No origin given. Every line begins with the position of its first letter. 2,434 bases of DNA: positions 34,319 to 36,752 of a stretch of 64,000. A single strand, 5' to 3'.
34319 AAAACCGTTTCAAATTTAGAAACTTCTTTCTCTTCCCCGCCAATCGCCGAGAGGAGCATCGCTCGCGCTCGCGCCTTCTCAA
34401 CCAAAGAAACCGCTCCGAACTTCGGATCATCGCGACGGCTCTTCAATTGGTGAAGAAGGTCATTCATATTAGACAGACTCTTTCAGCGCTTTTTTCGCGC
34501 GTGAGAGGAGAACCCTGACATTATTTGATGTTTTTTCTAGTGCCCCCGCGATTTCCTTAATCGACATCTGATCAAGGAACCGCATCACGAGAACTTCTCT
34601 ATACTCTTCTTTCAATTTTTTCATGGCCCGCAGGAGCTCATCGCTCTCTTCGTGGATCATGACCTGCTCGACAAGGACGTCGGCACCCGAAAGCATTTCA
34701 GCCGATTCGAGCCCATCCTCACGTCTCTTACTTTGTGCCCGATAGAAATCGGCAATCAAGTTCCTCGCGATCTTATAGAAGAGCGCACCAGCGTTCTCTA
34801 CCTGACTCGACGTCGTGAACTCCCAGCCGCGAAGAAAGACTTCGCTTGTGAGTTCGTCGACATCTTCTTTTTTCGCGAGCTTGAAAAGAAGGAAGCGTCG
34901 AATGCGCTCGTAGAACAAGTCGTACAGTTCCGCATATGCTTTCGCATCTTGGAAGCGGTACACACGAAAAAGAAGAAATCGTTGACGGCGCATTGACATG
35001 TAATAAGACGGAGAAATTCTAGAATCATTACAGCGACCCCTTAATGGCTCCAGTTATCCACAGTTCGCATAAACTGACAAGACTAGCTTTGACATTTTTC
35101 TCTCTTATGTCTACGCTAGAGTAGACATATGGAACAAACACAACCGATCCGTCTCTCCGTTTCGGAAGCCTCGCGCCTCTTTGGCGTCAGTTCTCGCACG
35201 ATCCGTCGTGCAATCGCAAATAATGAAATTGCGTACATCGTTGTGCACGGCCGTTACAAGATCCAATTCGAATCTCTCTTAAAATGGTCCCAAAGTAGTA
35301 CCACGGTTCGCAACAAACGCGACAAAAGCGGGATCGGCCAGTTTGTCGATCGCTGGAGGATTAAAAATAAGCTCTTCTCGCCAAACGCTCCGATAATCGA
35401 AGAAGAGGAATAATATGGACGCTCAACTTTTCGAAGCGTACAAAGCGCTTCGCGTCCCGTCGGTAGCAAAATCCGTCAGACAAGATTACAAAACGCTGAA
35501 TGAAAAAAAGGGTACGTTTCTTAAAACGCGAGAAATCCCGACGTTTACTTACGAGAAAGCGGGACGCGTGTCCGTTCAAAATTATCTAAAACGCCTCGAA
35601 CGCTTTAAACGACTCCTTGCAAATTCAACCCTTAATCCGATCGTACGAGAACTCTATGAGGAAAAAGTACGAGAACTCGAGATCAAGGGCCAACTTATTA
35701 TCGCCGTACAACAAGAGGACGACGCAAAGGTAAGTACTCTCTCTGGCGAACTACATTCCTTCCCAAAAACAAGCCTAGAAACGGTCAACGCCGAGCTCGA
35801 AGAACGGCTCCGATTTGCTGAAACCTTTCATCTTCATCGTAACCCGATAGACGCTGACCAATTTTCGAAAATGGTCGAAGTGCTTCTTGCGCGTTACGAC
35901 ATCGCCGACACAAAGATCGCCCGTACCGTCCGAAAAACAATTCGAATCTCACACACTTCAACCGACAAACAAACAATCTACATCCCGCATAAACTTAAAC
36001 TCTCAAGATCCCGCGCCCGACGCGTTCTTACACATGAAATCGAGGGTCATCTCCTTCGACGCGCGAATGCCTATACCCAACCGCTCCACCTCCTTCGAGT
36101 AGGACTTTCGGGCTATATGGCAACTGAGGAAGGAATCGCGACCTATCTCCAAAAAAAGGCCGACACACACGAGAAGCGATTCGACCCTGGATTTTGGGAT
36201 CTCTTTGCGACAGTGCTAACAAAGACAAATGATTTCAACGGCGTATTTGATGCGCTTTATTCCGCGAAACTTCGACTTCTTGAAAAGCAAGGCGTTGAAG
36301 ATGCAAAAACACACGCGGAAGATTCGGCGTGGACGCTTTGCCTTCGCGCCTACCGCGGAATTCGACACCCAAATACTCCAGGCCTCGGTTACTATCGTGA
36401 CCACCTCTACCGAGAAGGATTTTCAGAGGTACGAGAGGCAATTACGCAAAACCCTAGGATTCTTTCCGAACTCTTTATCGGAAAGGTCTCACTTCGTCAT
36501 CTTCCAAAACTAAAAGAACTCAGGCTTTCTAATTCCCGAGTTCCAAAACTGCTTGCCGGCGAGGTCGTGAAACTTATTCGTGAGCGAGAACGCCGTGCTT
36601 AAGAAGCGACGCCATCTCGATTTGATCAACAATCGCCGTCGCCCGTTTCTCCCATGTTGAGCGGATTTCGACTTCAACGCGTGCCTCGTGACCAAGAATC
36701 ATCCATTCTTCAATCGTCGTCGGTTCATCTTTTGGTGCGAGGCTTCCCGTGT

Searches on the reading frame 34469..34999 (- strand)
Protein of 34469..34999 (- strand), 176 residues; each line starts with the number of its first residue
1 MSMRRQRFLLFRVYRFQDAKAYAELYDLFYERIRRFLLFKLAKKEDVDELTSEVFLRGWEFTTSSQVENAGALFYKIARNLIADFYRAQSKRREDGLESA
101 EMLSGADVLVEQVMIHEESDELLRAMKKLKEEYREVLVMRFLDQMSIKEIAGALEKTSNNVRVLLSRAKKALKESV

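Call 17: search_protein_families(library=pfam, proteins=[window:34469-34999:-], max_evalue=0.001)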
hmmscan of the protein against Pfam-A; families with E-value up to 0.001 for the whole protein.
window:34469-34999:- (176 aa): 4 families
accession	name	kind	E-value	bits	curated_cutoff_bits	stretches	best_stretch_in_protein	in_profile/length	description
PF08281.18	Sigma70_r4_2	-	7.4e-17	61.2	25.7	1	120-172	2-54/54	Sigma-70, region 4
PF04545.22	Sigma70_r4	-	4e-09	36.3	24.1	1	125-174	1-50/50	Sigma-70, region 4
PF04542.20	Sigma70_r2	-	5.6e-07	29.7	24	1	25-91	1-70/71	Sigma-70 region 2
PF07638.17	Sigma70_ECF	-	1.1e-05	25.9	21.1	1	18-161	15-168/185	ECF sigma factor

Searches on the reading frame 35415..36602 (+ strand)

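Call 18: search_protein_families(library=pfam, proteins=[window:35415-36602:+], max_evalue=0.001)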
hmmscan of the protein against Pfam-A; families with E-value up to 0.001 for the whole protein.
window:35415-36602:+ (395 aa): 1 family
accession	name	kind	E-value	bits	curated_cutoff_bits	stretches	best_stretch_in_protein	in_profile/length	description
PF08014.17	MATCAP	-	2.2e-25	89.8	27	2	37-244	7-216/365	Microtubule-associated tyrosine carboxypeptidase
